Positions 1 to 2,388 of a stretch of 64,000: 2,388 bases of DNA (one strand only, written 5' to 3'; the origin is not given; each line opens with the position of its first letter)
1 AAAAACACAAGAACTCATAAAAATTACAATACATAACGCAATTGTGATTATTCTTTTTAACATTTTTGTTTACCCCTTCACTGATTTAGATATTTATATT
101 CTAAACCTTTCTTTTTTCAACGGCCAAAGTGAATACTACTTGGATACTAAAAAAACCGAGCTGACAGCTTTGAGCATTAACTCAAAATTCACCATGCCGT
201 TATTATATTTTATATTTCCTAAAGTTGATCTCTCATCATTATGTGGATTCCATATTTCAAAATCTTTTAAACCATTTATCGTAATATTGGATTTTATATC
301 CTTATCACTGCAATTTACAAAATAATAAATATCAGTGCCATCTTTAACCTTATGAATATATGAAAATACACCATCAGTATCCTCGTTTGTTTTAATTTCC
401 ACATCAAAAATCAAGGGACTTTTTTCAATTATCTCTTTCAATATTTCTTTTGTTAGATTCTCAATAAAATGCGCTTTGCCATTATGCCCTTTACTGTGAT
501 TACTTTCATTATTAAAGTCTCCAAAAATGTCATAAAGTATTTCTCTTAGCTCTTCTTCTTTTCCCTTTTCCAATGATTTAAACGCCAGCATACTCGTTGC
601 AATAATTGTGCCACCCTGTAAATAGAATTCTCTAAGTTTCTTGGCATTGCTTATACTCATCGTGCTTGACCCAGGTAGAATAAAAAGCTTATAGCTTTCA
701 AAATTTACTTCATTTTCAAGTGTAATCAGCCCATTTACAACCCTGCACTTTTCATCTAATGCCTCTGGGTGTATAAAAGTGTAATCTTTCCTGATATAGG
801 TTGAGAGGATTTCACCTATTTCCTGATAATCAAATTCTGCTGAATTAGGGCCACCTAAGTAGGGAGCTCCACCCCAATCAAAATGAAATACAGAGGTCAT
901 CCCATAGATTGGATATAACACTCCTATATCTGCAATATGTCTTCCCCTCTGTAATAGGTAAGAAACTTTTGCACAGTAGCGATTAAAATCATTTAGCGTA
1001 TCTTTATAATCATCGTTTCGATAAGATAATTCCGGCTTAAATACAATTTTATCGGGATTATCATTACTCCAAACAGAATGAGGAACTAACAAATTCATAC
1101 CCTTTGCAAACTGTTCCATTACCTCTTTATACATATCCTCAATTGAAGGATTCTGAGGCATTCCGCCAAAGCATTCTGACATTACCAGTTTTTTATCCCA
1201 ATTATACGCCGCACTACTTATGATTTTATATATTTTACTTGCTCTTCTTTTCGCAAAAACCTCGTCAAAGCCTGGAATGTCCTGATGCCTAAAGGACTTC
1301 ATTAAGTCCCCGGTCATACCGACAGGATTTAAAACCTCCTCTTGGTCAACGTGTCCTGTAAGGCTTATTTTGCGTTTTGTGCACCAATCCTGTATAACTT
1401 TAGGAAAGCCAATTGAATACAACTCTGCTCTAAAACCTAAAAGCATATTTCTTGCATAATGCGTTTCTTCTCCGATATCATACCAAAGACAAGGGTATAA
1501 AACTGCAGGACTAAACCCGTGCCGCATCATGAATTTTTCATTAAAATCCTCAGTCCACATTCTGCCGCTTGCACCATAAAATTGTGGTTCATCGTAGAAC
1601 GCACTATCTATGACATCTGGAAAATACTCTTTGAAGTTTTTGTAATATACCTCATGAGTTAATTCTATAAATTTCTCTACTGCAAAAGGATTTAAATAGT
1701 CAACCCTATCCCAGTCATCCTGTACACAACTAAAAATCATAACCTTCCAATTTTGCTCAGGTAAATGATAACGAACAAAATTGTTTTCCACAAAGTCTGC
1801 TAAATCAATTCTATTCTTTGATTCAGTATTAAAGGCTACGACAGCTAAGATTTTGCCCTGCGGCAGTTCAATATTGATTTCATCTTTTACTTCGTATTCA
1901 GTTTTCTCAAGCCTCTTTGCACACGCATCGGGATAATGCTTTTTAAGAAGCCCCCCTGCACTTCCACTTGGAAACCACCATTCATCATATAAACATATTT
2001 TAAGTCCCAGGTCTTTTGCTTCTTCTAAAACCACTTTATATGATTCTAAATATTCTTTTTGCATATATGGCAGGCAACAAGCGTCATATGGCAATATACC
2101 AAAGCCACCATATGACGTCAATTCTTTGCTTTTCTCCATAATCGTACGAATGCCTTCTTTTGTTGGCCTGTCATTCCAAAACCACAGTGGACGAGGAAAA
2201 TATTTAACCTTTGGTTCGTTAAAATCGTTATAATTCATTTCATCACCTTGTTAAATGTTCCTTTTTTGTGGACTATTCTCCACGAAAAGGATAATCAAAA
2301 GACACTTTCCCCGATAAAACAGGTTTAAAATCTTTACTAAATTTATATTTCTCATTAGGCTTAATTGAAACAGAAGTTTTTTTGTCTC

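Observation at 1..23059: AT-rich ~23-kb glycan-utilisation locus that ends at a tRNA operon: candidate horizontally acquired Gram-positive PUL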

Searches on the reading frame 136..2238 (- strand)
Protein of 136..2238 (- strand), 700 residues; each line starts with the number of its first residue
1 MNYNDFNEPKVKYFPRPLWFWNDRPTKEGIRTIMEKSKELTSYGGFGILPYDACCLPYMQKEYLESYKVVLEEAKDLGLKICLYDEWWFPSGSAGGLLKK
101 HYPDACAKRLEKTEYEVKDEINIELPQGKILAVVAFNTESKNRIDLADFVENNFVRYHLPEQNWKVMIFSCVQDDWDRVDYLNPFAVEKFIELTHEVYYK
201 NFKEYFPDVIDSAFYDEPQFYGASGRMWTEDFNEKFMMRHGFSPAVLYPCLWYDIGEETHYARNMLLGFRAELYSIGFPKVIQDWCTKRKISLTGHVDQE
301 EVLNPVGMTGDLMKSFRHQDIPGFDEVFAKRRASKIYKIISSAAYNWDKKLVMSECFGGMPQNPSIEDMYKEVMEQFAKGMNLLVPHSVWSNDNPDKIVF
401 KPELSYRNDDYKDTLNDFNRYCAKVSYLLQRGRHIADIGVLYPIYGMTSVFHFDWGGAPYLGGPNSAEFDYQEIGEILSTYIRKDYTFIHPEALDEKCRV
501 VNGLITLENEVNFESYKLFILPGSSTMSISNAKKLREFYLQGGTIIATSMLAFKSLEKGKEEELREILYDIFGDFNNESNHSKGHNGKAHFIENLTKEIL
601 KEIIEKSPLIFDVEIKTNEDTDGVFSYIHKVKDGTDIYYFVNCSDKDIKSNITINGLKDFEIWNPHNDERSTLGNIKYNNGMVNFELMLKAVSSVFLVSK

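Call 5: search_protein_families(library=pfam, proteins=[window:136-2238:-], max_evalue=0.01)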
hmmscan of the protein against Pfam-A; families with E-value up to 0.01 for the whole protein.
window:136-2238:- (700 aa): 1 family
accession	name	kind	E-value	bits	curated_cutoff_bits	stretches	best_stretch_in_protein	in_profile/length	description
PF17132.9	Glyco_hydro_106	-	4.9e-29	101.8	29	1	139-671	216-737/743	alpha-L-rhamnosidase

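Call 14: find_encoding_contigs(protein=window:136-2238:-, flank=10000, max_places=10)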
Protein window:136-2238:- (700 aa): 8 contigs read that carry it; 6 places shown.
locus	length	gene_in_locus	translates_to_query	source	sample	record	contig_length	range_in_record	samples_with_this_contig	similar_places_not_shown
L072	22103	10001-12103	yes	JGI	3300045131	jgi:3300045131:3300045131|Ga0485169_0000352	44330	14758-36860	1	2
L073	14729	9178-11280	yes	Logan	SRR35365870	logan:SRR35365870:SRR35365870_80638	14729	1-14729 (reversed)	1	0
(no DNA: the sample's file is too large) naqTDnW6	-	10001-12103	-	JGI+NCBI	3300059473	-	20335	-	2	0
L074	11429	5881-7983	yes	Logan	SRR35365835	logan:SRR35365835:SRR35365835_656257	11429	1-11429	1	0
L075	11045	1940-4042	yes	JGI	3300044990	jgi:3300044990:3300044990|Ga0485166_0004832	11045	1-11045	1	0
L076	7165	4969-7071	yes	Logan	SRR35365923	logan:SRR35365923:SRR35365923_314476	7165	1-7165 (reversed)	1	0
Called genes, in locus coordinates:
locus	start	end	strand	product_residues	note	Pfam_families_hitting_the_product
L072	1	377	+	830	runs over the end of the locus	PF19543:GH123_N (faint), PF22680:Glyco_hydro_123_N_2, PF13320:GH123_cat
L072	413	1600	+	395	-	-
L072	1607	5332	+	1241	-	-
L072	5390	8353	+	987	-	PF00404:Dockerin_1 (weak), PF22639:Gp18_dom_I (faint), PF26306:FimD_3rd (faint)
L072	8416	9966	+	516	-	PF22422:MGH1-like_GH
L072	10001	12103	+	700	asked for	PF17132:Glyco_hydro_106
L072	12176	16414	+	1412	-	PF02449:Glyco_hydro_42 (faint), PF07523:Big_3, PF02368:Big_2, PF26918:Ig_Eae (weak), PF14200:RicinB_lectin_2, PF00404:Dockerin_1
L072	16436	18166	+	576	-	PF17389:Bac_rhamnosid6H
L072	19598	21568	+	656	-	PF06452:CBM9_1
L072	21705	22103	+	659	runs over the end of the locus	PF04616:Glyco_hydro_43 (faint), PF22847:Glyco_hydro_43_rel (faint), PF06452:CBM9_1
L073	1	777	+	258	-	?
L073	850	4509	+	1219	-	-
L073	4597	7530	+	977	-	PF00404:Dockerin_1 (weak), PF22639:Gp18_dom_I (faint), PF26306:FimD_3rd (faint)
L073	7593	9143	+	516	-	PF22422:MGH1-like_GH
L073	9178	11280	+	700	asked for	PF17132:Glyco_hydro_106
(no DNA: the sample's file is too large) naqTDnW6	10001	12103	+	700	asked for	PF17132:Glyco_hydro_106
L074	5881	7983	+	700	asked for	PF17132:Glyco_hydro_106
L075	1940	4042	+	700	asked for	PF17132:Glyco_hydro_106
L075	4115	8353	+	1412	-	PF02449:Glyco_hydro_42 (faint), PF07523:Big_3, PF02368:Big_2, PF26918:Ig_Eae (weak), PF14200:RicinB_lectin_2, PF00404:Dockerin_1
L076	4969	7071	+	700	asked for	PF17132:Glyco_hydro_106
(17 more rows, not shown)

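Call 35: find_related_loci(query=L072:19598-21568:+, collection=metagenome_contigs, flank=10000)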
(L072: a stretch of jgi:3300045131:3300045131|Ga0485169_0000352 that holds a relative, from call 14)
Query L072:19598-21568:+ (656 aa) in metagenome_contigs; peptide patterns used: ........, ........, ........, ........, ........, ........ (x = any residue, [..] = any of these).
120 stretches matched a pattern; 3 encode a relative of the query (tblastn E <= 1e-3); 3 distinct loci.
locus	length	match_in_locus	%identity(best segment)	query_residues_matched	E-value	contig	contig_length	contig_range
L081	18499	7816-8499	34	117-354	5e-29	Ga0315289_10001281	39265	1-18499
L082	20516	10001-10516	37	117-268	1e-23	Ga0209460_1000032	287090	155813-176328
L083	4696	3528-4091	30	117-269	4e-14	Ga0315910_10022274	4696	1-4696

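Call 44: search_solved_structures(query=window:136-2238:-, max_evalue=0.01)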
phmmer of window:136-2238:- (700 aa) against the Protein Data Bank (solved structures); distinct sequences matched with E-value up to 0.01: 1.
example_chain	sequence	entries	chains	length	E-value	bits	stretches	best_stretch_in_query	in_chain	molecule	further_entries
6q2f_A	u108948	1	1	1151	1.2e-06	30.4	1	308-697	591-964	Glycoside hydrolase family protein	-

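Call 63: find_homologous_proteins(query=L072:21705-22103:+, max_evalue=1e-10)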
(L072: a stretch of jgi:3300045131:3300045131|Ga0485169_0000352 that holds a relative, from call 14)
Query L072:21705-22103:+: 32 candidates shared short words with the query, none scored E <= 1e-10.

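Call 76: search_protein_families(library=ncbifam, proteins=[window:136-2238:-, L072:12176-16414:+, L072:16436-18166:+], max_evalue=0.001)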
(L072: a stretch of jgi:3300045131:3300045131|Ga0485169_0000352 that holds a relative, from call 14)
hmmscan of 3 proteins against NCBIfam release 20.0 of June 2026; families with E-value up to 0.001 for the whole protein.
window:136-2238:- (700 aa): 1 family
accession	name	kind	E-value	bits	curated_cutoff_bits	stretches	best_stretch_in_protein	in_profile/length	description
NF049897.1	AlphaRhamBT4145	equivalog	5e-15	54.6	1300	1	46-697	51-713/897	alpha-L-rhamnosidase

L072:12176-16414:+ (1412 aa): 0 families

L072:16436-18166:+ (576 aa): 2 families
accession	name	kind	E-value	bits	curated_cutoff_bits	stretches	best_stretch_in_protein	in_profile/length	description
NF041572.1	rhamnosid_Flavobac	equivalog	1.3e-10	40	1800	1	91-241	374-528/946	alpha-L-rhamnosidase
NF041573.1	rhamnosid_Stmyc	equivalog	0.00068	17.5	1720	0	94-240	496-642/1028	alpha-L-rhamnosidase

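Call 77: search_protein_families(library=pfam, proteins=[L072:12176-16414:+, L072:16436-18166:+, L072:19598-21568:+], max_evalue=0.001)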
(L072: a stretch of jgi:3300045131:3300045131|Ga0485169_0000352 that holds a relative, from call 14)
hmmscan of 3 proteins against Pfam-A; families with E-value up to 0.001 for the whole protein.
L072:12176-16414:+ (1412 aa): 6 families
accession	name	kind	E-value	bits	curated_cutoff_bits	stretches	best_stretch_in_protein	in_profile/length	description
PF02368.24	Big_2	-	3.1e-17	62.7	22.8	1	987-1062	2-77/79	Bacterial Ig-like domain (group 2)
PF14200.12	RicinB_lectin_2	-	3.3e-13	50.6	25.6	2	1108-1190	2-85/89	Ricin-type beta-trefoil lectin domain-like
PF00404.24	Dockerin_1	-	3.1e-09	37.3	22.9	1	1350-1406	1-57/57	Dockerin type I domain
PF07523.18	Big_3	-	1.1e-08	35.7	21.2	1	582-648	2-68/68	Bacterial Ig-like domain (group 3)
PF02449.21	Glyco_hydro_42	-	5.1e-06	26.5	21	0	311-454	233-374/376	Beta-galactosidase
PF22359.2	Big-like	-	5.4e-05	23.8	27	1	1020-1067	2-47/48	Bacterial Ig-like domain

L072:16436-18166:+ (576 aa): 2 families
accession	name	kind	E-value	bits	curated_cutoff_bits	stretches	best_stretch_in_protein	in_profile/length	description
PF17389.8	Bac_rhamnosid6H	-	1.9e-13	50.8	24.5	1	196-343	3-162/339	Bacterial alpha-L-rhamnosidase 6 hairpin glycosidase domain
PF17390.7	Bac_rhamnosid_C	-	0.00098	19.3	22.1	0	518-571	1-55/78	Bacterial alpha-L-rhamnosidase C-terminal domain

L072:19598-21568:+ (656 aa): 1 family
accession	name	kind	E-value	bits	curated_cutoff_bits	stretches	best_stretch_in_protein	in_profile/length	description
PF06452.16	CBM9_1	-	2.3e-29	103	23.4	1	461-655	1-183/185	Carbohydrate family 9 binding domain-like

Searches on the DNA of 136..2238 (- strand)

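Call 38: search_rna_families(source=L072, start=18000, end=19700, threshold=evalue, max_evalue=1)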
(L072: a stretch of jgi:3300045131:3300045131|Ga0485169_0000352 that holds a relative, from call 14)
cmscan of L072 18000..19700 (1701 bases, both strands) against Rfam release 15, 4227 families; matches with E-value up to 1: 4.
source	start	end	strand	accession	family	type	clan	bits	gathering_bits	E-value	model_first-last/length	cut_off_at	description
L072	18780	18939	+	RF02913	pemK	Cis-reg;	-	51.1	34.8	7.7e-08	1-61/61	no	pemK RNA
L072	19240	19343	+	RF02435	SpF41_sRNA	Gene; sRNA;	-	27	52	0.13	1-105/105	no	Streptococcus sRNA SpF41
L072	19430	19512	+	RF03845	mir-3327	Gene; miRNA;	-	21.7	85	0.76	1-89/89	no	mir-3327 microRNA precursor family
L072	19248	19343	+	RF00106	RNAI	Gene; antisense;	-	19.8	47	0.85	1-102/102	no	RNAI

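Call 40: search_rna_families(source=L072, start=18600, end=19100, threshold=gathering, show_alignments=1)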
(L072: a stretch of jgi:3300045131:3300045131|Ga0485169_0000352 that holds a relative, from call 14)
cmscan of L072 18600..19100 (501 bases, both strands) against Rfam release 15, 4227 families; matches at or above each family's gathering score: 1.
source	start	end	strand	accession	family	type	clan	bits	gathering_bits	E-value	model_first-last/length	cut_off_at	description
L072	18780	18939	+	RF02913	pemK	Cis-reg;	-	51.1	34.8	2.3e-08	1-61/61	no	pemK RNA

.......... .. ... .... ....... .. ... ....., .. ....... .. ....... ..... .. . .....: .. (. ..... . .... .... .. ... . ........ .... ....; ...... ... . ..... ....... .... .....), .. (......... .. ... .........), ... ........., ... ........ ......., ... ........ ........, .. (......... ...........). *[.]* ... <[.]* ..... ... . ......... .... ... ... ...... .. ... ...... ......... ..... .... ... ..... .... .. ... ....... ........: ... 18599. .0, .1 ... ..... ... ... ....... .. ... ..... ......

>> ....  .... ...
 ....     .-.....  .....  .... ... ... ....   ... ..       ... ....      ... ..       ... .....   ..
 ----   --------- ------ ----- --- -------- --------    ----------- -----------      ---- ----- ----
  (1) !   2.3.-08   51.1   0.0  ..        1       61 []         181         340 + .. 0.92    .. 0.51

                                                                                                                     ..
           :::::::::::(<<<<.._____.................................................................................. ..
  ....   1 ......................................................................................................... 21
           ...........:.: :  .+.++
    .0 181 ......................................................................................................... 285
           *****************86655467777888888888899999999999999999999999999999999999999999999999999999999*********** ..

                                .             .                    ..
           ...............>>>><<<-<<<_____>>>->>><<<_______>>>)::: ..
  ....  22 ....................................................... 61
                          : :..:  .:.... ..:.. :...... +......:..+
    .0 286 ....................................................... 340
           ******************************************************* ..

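Call 73: search_dna_similar(query=L072:18167-19600:-, collection=phages, mode=distant, max_rows=8)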
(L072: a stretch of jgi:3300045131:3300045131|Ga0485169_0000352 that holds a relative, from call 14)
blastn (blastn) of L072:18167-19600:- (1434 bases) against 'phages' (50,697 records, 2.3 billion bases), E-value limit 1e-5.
Records with a match: 1; places in all: 1; records where one place covers at least 80% of the query: 0.
Best place of each record, by identity: 90-95% 1.
By first word of the organism name: Bacteriophage 1.
By host as written in the record: - 1.
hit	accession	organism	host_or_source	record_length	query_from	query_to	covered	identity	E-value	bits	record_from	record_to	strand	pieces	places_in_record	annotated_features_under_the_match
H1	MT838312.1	Bacteriophage sp.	human fecal samples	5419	293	340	3%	91.7%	3e-9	70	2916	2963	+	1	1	record has no annotation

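Call 74: search_dna_similar(query=L072:18167-19600:-, collection=plasmids, mode=distant, max_rows=8)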
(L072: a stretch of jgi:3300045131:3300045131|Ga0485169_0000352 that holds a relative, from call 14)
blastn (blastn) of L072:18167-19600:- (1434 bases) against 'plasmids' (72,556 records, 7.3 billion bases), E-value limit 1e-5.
Records with a match: 2; places in all: 2; records where one place covers at least 80% of the query: 0.
Best place of each record, by identity: 80-90% 1; 60-80% 1.
By first word of the organism name: Subdoligranulum 1; Monoglobus 1.
By predicted mobility (MOB-suite, as given by PLSDB): non-mobilizable 2.
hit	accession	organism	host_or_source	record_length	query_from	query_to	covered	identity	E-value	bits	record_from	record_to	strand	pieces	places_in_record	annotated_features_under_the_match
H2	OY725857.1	Subdoligranulum variabile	-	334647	631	719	6%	79.1%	3e-9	73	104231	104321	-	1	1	none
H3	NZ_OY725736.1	Monoglobus pectinilyticus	-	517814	780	841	4%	82.3%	1e-6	64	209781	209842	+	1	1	none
